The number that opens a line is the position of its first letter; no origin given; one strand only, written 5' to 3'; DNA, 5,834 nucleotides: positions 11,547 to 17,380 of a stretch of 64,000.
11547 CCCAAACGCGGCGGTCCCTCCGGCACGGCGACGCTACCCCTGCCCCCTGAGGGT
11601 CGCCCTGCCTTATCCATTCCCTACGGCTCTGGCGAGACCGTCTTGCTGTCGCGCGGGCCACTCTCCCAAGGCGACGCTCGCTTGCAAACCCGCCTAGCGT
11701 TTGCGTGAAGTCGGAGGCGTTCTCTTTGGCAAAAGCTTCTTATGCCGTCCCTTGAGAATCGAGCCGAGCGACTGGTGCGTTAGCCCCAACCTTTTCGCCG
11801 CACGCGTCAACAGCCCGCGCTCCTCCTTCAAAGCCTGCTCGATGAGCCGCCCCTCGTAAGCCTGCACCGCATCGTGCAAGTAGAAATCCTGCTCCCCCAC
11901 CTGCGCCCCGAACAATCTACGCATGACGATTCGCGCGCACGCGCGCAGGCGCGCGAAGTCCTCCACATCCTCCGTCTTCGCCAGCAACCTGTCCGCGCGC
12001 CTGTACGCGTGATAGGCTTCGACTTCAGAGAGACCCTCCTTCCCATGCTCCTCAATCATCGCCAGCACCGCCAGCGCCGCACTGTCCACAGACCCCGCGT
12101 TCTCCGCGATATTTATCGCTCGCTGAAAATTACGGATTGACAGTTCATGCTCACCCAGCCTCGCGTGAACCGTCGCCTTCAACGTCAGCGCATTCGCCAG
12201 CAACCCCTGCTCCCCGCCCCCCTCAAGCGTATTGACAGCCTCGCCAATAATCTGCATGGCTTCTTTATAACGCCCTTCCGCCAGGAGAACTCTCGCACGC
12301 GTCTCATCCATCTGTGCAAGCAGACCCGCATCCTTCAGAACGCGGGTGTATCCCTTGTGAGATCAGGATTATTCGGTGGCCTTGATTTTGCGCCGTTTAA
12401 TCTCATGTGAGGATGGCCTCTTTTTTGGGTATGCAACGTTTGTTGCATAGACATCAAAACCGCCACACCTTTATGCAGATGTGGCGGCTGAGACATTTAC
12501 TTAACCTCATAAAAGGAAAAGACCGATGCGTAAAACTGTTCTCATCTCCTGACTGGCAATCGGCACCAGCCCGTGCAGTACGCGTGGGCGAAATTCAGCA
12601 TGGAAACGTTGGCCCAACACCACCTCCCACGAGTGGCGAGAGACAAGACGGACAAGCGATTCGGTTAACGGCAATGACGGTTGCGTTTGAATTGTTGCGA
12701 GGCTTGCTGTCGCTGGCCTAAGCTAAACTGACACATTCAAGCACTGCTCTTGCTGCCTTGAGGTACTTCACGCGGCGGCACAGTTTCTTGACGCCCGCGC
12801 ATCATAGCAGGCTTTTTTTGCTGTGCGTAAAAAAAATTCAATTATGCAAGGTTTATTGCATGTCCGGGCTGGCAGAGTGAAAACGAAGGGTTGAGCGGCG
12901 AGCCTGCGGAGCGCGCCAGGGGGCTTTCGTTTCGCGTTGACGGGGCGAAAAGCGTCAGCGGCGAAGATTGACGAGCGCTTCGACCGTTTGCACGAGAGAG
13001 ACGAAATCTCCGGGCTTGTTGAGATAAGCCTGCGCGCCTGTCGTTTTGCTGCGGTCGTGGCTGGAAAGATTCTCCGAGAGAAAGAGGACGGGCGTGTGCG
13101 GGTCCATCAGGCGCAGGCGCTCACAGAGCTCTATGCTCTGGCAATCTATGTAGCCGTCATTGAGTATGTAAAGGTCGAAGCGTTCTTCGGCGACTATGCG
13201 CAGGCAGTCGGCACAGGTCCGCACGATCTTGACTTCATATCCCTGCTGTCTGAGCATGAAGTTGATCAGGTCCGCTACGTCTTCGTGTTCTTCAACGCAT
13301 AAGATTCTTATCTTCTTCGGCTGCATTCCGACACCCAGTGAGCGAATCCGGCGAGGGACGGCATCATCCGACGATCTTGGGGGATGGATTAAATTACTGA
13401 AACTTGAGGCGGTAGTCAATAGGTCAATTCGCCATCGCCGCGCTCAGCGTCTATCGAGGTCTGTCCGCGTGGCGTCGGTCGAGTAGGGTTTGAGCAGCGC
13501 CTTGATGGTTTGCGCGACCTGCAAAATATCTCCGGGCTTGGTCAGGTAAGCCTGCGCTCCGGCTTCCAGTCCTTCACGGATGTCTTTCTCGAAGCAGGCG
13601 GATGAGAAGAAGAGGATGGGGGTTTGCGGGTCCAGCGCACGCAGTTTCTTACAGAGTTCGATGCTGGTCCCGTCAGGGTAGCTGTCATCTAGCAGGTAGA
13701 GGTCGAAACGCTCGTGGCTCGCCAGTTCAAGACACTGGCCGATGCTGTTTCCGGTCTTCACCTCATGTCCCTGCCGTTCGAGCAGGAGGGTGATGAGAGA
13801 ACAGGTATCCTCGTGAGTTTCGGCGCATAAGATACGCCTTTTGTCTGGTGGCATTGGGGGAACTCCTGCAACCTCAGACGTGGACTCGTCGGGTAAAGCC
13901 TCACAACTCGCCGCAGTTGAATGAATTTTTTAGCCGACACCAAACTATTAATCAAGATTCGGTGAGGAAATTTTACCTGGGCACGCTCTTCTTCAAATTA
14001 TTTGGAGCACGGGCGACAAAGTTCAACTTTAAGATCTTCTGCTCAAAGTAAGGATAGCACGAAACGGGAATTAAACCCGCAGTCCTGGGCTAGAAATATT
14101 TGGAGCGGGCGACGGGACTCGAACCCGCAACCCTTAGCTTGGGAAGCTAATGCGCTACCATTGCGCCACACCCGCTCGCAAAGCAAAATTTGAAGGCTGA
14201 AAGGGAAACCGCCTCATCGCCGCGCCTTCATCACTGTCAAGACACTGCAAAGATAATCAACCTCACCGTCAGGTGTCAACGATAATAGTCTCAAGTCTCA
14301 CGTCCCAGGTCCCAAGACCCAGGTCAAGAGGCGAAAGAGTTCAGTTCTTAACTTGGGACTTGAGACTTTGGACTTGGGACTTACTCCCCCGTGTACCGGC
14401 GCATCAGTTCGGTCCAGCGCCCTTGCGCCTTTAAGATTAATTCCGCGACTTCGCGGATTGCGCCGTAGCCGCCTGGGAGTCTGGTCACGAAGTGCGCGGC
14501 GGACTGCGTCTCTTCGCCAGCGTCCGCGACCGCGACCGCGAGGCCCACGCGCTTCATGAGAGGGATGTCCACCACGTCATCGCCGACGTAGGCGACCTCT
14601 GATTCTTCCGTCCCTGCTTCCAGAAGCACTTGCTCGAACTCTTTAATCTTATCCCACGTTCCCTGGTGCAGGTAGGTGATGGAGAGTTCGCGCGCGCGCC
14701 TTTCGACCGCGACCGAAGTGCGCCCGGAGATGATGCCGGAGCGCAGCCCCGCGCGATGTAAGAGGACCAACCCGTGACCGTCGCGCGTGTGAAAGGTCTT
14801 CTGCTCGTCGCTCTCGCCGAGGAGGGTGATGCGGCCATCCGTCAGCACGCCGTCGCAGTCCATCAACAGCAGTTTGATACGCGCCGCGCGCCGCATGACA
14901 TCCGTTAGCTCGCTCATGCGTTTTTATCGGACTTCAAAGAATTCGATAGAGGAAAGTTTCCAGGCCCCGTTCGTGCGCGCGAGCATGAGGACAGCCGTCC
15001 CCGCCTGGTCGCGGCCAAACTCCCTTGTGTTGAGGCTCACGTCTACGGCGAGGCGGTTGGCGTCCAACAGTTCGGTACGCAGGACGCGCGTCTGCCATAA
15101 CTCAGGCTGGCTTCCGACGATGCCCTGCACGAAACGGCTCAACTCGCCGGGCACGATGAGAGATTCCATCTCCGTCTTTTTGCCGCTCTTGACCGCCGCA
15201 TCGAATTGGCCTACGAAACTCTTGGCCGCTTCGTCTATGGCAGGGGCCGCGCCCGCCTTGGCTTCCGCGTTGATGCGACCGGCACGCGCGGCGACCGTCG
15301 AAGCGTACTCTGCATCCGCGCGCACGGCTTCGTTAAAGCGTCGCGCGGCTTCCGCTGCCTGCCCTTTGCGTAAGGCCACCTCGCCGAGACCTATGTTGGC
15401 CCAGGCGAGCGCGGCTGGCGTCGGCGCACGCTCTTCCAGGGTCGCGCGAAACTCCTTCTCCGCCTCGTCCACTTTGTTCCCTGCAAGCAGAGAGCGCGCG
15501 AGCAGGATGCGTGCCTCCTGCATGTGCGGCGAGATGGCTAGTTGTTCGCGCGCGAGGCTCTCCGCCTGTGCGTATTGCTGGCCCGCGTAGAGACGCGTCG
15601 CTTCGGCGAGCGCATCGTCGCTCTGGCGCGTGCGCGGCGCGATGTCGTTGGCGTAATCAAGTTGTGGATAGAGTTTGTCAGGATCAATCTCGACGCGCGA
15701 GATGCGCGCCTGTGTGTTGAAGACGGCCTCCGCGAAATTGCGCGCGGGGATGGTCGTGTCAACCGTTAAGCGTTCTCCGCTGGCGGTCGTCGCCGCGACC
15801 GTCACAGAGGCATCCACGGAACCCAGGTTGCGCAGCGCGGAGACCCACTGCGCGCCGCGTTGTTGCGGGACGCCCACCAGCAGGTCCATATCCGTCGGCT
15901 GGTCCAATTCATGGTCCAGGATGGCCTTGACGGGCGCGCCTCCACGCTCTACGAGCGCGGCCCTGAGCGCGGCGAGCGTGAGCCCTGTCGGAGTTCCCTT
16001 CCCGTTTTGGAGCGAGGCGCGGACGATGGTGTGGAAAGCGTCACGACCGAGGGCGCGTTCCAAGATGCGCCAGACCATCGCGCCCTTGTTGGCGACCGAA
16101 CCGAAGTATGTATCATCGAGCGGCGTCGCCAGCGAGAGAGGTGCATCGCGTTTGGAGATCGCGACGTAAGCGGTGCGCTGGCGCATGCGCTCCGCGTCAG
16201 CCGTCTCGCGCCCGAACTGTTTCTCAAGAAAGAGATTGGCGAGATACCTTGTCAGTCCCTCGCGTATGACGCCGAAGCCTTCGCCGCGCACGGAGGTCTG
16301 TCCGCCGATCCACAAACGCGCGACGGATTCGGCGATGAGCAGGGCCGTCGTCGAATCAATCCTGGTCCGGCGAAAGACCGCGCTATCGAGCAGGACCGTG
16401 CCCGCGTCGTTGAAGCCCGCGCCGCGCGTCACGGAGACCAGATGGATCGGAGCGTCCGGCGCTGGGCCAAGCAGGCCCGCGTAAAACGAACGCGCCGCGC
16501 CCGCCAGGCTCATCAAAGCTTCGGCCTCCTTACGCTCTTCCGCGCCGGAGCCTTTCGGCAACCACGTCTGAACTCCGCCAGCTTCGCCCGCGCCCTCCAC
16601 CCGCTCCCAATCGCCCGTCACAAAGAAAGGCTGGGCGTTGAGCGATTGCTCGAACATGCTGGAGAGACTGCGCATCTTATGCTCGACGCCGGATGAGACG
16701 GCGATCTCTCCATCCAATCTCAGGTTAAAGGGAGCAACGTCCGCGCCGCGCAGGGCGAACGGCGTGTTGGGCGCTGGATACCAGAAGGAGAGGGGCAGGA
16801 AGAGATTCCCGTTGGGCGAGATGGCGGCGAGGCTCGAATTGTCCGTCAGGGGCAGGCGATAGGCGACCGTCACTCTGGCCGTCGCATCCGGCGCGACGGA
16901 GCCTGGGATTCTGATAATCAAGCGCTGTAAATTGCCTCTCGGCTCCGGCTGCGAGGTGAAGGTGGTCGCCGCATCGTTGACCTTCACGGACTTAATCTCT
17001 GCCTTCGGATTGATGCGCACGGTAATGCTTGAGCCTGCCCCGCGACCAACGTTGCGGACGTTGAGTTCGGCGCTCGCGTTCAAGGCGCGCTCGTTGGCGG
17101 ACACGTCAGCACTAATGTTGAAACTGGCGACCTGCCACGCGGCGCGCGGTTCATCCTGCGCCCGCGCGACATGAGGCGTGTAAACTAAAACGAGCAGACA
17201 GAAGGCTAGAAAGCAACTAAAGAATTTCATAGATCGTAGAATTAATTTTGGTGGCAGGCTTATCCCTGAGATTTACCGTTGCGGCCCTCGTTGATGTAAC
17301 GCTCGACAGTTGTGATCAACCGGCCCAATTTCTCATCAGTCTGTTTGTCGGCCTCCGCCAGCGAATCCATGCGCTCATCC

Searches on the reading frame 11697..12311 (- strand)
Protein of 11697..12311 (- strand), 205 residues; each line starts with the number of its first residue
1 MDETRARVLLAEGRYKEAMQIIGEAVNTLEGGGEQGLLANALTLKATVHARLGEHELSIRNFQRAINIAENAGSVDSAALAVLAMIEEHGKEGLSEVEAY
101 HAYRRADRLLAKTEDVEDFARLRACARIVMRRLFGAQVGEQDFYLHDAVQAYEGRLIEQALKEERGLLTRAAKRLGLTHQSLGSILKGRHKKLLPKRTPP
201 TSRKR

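Call 10: search_protein_families(library=pfam, max_evalue=1, proteins=[window:11697-12311:-])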
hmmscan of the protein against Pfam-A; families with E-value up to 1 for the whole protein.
seq(205 aa): 18 families
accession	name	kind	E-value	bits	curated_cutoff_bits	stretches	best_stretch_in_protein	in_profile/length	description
PF13424.12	TPR_12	-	2.3e-07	31.3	30.1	1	5-70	9-76/77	Tetratricopeptide repeat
PF02954.25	HTH_8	-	5.5e-06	26.4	22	1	153-182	6-35/42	Bacterial regulatory protein, Fis family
PF13181.12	TPR_8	-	3.2e-05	24.2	25.7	1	39-71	1-33/34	Tetratricopeptide repeat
PF00515.34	TPR_1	-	9.9e-05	22.4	27.8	1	39-71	1-33/34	Tetratricopeptide repeat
PF17874.7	TPR_MalT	-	0.0022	17.8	45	1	5-73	246-314/336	MalT-like TPR region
PF07719.23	TPR_2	-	0.0025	18.3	27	1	39-71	1-33/34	Tetratricopeptide repeat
PF12862.13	ANAPC5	-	0.013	16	23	1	13-77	12-76/91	Anaphase-promoting complex subunit 5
PF13428.12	TPR_14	-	0.036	15.2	23.5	1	5-26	7-28/44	Tetratricopeptide repeat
PF17826.7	DUF5588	-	0.056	12.8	30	0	77-135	203-263/362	Family of unknown function (DUF5588)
PF22083.2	I-HmuI_NUMOD-like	-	0.062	13.3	27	1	169-191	16-38/46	DNA endonuclease I-HmuI-like, NUMOD-like domain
PF13414.12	TPR_11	-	0.087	13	26.8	0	51-70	6-25/42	TPR repeat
PF13176.12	TPR_7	-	0.11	13.2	27.9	0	6-24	6-24/36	Tetratricopeptide repeat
PF12895.13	ANAPC3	-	0.11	13.2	27.2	0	6-25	30-49/82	Anaphase-promoting complex, cyclosome, subunit 3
PF07721.20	TPR_4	-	0.13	13.3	27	0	5-21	7-23/26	Tetratricopeptide repeat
PF18024.7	HTH_50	-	0.16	12.1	27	1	145-179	4-37/50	Helix-turn-helix domain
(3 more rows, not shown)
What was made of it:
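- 11694..12311 (-): Relic of a distant paralogous regulator. Only the C-terminal 205 aa remain (last TPRs plus HTH_8). HTH_8 at E 5.5e-6 and TPR_12 at E 2.3e-7 (call 10).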

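Call 11: search_protein_families(library=ncbifam, max_evalue=1, proteins=[window:11697-12311:-])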
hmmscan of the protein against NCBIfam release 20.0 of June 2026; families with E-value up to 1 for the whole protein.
seq(205 aa): 4 families
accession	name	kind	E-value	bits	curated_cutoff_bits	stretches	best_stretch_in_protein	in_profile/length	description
TIGR02974.1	phageshock_pspF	equivalog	0.0042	16.4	443.55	1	140-187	287-334/336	phage shock protein operon transcriptional activator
NF047558.1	TPR_END_plus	domain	0.0047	16.9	32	1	45-70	5-30/56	TPR end-of-group domain-containing protein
TIGR01818.1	ntrC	equivalog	0.018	13.8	558.6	1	130-183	407-457/463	nitrogen regulation protein NR(I)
NF002725.1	PRK02603.1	equivalog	0.02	14.9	143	1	11-91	47-121/173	photosystem I assembly protein Ycf3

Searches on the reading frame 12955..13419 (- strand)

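Call 18: search_protein_families(library=pfam, max_evalue=0.01, proteins=[window:12955-13419:-])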
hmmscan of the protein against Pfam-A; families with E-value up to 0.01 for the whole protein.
window:12955-13419:- (154 aa): 1 family
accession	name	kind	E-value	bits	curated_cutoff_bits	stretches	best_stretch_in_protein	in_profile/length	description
PF00072.30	Response_reg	-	6.3e-15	55.8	30.2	1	39-146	1-110/111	Response regulator receiver domain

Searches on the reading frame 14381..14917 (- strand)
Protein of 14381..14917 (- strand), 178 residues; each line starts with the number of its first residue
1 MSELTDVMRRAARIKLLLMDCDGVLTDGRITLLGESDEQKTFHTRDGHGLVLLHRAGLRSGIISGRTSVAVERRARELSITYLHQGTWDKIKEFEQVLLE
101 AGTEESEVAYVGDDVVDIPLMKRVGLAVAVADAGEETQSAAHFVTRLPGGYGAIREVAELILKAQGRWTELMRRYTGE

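Call 18: search_protein_families(library=pfam, max_evalue=0.01, proteins=[window:14381-14917:-])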
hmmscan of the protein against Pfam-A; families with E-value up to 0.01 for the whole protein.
window:14381-14917:- (178 aa): 2 families
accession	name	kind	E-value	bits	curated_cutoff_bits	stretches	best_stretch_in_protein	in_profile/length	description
PF08282.18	Hydrolase_3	-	2.6e-08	34.3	20.9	1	87-146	185-244/255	haloacid dehalogenase-like hydrolase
PF00702.32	Hydrolase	-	6.2e-07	30.4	26.4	1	53-125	110-191/191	haloacid dehalogenase-like hydrolase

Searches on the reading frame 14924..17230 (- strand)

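Call 18: search_protein_families(library=pfam, max_evalue=0.01, proteins=[window:14924-17230:-])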
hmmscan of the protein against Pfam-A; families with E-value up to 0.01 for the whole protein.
window:14924-17230:- (768 aa): 6 families
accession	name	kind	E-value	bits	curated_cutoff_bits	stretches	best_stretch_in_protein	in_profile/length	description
PF14559.12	TPR_19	-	1.4e-09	38.6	25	1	549-607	3-61/68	Tetratricopeptide repeat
PF12895.13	ANAPC3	-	0.0001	23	27.2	1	533-594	19-79/82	Anaphase-promoting complex, cyclosome, subunit 3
PF13424.12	TPR_12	-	0.0012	19.5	30.1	1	573-639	3-75/77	Tetratricopeptide repeat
PF13432.12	TPR_16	-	0.0016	19.3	32.7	1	541-601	1-61/65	Tetratricopeptide repeat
PF01433.26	Peptidase_M1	-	0.0038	17.3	27.7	1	279-409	52-188/218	Peptidase family M1 domain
PF24575.1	TPR_Slam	-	0.0056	17.5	35.2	1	541-594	51-104/104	Surface lipoprotein assembly modifier, N-terminal TPR repeats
